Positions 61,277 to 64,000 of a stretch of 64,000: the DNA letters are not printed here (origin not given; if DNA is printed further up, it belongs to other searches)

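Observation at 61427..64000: Giant uncharacterised ORF missing from the ORF track, translationally coupled to the sulfotransferase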

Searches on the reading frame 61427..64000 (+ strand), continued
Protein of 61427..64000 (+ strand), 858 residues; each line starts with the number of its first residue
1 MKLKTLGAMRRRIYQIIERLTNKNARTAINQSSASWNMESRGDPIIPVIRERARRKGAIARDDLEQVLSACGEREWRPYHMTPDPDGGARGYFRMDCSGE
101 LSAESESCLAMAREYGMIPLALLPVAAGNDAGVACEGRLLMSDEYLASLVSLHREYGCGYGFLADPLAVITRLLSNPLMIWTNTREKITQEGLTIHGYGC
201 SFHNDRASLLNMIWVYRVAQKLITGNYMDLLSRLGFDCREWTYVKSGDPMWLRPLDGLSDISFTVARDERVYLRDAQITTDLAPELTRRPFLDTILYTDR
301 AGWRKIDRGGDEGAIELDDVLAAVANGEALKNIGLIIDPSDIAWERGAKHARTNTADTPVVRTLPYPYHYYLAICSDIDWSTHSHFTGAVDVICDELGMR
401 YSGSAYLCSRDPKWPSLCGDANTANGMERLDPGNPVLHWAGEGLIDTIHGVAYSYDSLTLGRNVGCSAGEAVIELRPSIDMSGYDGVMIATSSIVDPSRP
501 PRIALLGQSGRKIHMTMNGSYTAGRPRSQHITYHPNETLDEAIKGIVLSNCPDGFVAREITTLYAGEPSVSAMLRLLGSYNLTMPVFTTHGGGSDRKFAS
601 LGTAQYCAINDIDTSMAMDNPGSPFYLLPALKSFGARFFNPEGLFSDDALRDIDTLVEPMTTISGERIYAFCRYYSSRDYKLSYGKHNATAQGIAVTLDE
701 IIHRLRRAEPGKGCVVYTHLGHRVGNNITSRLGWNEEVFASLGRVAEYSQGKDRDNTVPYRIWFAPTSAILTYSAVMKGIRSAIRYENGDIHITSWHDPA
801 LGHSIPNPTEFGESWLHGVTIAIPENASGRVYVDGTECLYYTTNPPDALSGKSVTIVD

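Call 92: search_protein_families(library=pfam, proteins=[L010:243-2246:+, L010:2286-4133:+, L010:7486-8370:+, L010:8377-9558:+, L005:139-966:-, L015:8946-9995:+, L015:14112-15542:+, L015:15545-16576:+, L016:7665-10004:+, L016:4285-5364:+], max_evalue=0.01)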
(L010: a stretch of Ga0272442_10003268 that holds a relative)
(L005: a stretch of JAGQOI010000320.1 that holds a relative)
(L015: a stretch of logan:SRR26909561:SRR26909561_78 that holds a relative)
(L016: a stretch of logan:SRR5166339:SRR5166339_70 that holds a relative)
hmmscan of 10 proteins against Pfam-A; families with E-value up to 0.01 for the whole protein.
L010:243-2246:+ (667 aa): 1 family
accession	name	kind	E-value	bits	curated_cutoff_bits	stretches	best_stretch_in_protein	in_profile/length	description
PF13472.12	Lipase_GDSL_2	-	2.4e-07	31.9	32.9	1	410-636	15-167/178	GDSL-like Lipase/Acylhydrolase family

L010:2286-4133:+ (615 aa): 0 families

L010:7486-8370:+ (294 aa): 16 families
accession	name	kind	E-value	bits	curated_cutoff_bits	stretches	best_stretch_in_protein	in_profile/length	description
PF13649.12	Methyltransf_25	-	4.3e-23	82.2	27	1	70-162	1-97/97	Methyltransferase domain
PF08241.18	Methyltransf_11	-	5.3e-22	78.7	21.2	1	71-165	1-94/95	Methyltransferase domain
PF13847.12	Methyltransf_31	-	5.6e-21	75.2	27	1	67-198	4-130/145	Methyltransferase domain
PF08242.18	Methyltransf_12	-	5.9e-17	62.6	30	1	71-164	1-98/98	Methyltransferase domain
PF13489.12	Methyltransf_23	-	2.8e-16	60.1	27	1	66-234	22-163/164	Methyltransferase domain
PF01209.24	Ubie_methyltran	-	9.6e-11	41.9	20.1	1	66-165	47-150/233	ubiE/COQ5 methyltransferase family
PF03848.20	TehB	-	2.4e-09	37.3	20.4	1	40-162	6-128/193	Tellurite resistance protein TehB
PF03141.22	Methyltransf_29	-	1.3e-06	27.7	23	1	68-172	119-223/506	Putative S-adenosyl-L-methionine-dependent methyltransferase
PF08003.17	Methyltransf_9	-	4.2e-06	26.4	23.8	1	65-163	114-214/315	Protein of unknown function (DUF1698)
PF05175.20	MTS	-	9e-06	25.9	23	1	66-136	31-102/170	Methyltransferase small domain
PF01135.25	PCMT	-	2.7e-05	24.5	20.3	1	51-165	58-170/210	Protein-L-isoaspartate(D-aspartate) O-methyltransferase (PCMT)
PF06325.19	PrmA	-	8.1e-05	22.7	22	1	52-164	148-256/296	Ribosomal protein L11 methyltransferase (PrmA)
PF02390.23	Methyltransf_4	-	0.00035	20.5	24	1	68-125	3-63/173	Putative methyltransferase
PF05148.21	Methyltransf_8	-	0.0014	19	27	1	69-172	75-162/219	Hypothetical methyltransferase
PF02475.24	TRM5-TYW2_MTfase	-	0.0024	18.3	28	1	50-116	19-88/164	TRM5/TYW2 methyltransferase domain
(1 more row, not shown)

L010:8377-9558:+ (393 aa): 0 families

L005:139-966:- (275 aa): 0 families

L015:8946-9995:+ (349 aa): 2 families
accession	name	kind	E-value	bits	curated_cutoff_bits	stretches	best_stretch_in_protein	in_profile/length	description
PF00685.33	Sulfotransfer_1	-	2.6e-05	24.2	22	1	13-196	8-189/255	Sulfotransferase domain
PF13469.12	Sulfotransfer_3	-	0.00053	20.7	27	1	104-191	121-215/216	Sulfotransferase family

L015:14112-15542:+ (476 aa): 1 family
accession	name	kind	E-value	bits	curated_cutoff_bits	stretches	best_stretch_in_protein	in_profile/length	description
PF13469.12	Sulfotransfer_3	-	3.6e-05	24.6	27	1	5-65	1-87/216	Sulfotransferase family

L015:15545-16576:+ (343 aa): 0 families

L016:7665-10004:+ (779 aa): 1 family
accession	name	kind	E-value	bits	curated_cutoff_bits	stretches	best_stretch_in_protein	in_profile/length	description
PF13620.12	CarboxypepD_reg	-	0.0043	17.8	32.3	1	367-410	17-60/82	Carboxypeptidase regulatory-like domain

L016:4285-5364:+ (359 aa): 0 families

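Call 114: find_encoding_contigs(protein=P0045, flank=10000, max_places=1)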
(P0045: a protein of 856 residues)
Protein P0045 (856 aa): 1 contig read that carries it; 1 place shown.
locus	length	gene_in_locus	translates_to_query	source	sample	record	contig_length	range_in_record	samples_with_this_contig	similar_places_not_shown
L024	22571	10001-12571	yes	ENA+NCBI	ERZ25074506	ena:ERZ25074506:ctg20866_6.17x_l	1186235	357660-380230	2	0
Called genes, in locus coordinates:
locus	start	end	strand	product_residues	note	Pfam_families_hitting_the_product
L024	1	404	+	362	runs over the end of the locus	PF02786:CPSase_L_D2 (faint), PF21360:PylC-like_N, PF02655:ATP-grasp_3, PF15632:ATPgrasp_Ter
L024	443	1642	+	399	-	-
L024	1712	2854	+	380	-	PF01041:DegT_DnrJ_EryC1, PF00155:Aminotran_1_2 (weak)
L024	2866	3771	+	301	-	PF01370:Epimerase, PF04321:RmlD_sub_bind, PF13460:NAD_binding_10, PF01073:3Beta_HSD, PF07993:NAD_binding_4 (weak), PF16363:GDP_Man_Dehyd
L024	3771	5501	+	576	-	PF00534:Glycos_transf_1, PF13692:Glyco_trans_1_4 (weak)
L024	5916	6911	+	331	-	PF01073:3Beta_HSD, PF01370:Epimerase, PF02719:Polysacc_synt_2, PF04321:RmlD_sub_bind, PF05368:NmrA (weak), PF07993:NAD_binding_4, PF16363:GDP_Man_Dehyd, PF13460:NAD_binding_10, +1 more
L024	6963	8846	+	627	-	PF13522:GATase_6, PF13537:GATase_7, PF00733:Asn_synthase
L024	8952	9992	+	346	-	-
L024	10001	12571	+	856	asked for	-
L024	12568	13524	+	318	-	-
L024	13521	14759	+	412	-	-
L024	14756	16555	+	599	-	-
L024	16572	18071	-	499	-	PF02878:PGM_PMM_I, PF02879:PGM_PMM_II, PF02880:PGM_PMM_III, PF00408:PGM_PMM_IV (weak)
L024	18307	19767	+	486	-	PF00483:NTP_transferase, PF12804:NTP_transf_3 (weak), PF22640:ManC_GMP_beta-helix, PF01050:MannoseP_isomer, PF07883:Cupin_2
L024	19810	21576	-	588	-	PF00364:Biotin_lipoyl, PF25973:BSH_CzcB (faint), PF25984:BSH_YknX (faint), PF01134:GIDA (weak), PF07992:Pyr_redox_2, PF12831:FAD_oxidored, PF00070:Pyr_redox, PF02852:Pyr_redox_dim, +2 more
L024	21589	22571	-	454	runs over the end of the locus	PF00364:Biotin_lipoyl, PF25984:BSH_YknX (weak), PF02817:E3_binding, PF00198:2-oxoacid_dh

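Call 115: find_encoding_contigs(protein=P0047, flank=10000, max_places=1)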
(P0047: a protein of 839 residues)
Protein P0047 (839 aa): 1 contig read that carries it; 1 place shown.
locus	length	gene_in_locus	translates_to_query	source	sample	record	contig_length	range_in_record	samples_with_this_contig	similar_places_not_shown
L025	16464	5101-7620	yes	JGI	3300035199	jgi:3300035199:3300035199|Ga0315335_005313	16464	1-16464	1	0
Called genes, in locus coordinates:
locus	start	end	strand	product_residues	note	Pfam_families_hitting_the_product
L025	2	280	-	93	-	?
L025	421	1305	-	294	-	PF13469:Sulfotransfer_3 (faint)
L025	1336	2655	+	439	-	-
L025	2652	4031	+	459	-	-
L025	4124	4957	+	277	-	-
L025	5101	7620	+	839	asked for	-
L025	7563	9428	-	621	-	-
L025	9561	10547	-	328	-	PF05175:MTS (weak), PF08241:Methyltransf_11, PF08242:Methyltransf_12, PF13649:Methyltransf_25, PF13847:Methyltransf_31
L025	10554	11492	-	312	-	PF13469:Sulfotransfer_3 (faint)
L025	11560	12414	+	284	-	PF00685:Sulfotransfer_1, PF13469:Sulfotransfer_3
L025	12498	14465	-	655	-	-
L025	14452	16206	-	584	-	PF00664:ABC_membrane (weak)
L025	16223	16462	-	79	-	?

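Call 116: find_encoding_contigs(protein=P0063, flank=10000, max_places=1)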
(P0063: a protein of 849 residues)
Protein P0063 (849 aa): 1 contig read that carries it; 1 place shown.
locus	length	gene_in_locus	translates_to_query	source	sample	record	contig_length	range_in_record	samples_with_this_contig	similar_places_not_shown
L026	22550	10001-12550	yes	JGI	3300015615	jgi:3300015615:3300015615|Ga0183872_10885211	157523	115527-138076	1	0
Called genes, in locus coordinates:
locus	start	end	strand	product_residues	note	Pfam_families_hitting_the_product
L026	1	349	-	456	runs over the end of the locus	-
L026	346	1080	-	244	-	PF13489:Methyltransf_23, PF13649:Methyltransf_25, PF13847:Methyltransf_31, PF08241:Methyltransf_11, PF08242:Methyltransf_12, PF01209:Ubie_methyltran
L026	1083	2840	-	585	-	PF00005:ABC_tran, PF14524:Wzt_C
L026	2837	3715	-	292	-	PF01061:ABC2_membrane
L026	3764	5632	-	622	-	PF13522:GATase_6, PF13537:GATase_7, PF00733:Asn_synthase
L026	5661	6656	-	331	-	PF01073:3Beta_HSD, PF01370:Epimerase, PF02719:Polysacc_synt_2, PF04321:RmlD_sub_bind, PF05368:NmrA, PF07993:NAD_binding_4, PF16363:GDP_Man_Dehyd, PF13460:NAD_binding_10, +1 more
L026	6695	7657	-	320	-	PF13472:Lipase_GDSL_2 (faint)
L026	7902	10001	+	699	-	-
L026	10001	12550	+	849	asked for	-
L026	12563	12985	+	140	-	-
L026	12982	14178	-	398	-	-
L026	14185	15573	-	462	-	PF03062:MBOAT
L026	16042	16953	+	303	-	PF00085:Thioredoxin, PF13098:Thioredoxin_2, PF13428:TPR_14 (faint), PF13431:TPR_17 (faint), PF13432:TPR_16 (weak), PF14559:TPR_19, PF14561:TPR_20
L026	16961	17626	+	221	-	PF02190:LON_substr_bdg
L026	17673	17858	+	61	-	PF03966:Trm112p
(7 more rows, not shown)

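Call 120: search_solved_structures(query=L015:8946-9992:+, max_evalue=0.01)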
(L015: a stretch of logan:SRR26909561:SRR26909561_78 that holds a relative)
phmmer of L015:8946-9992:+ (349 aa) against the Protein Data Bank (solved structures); distinct sequences matched with E-value up to 0.01: 0.
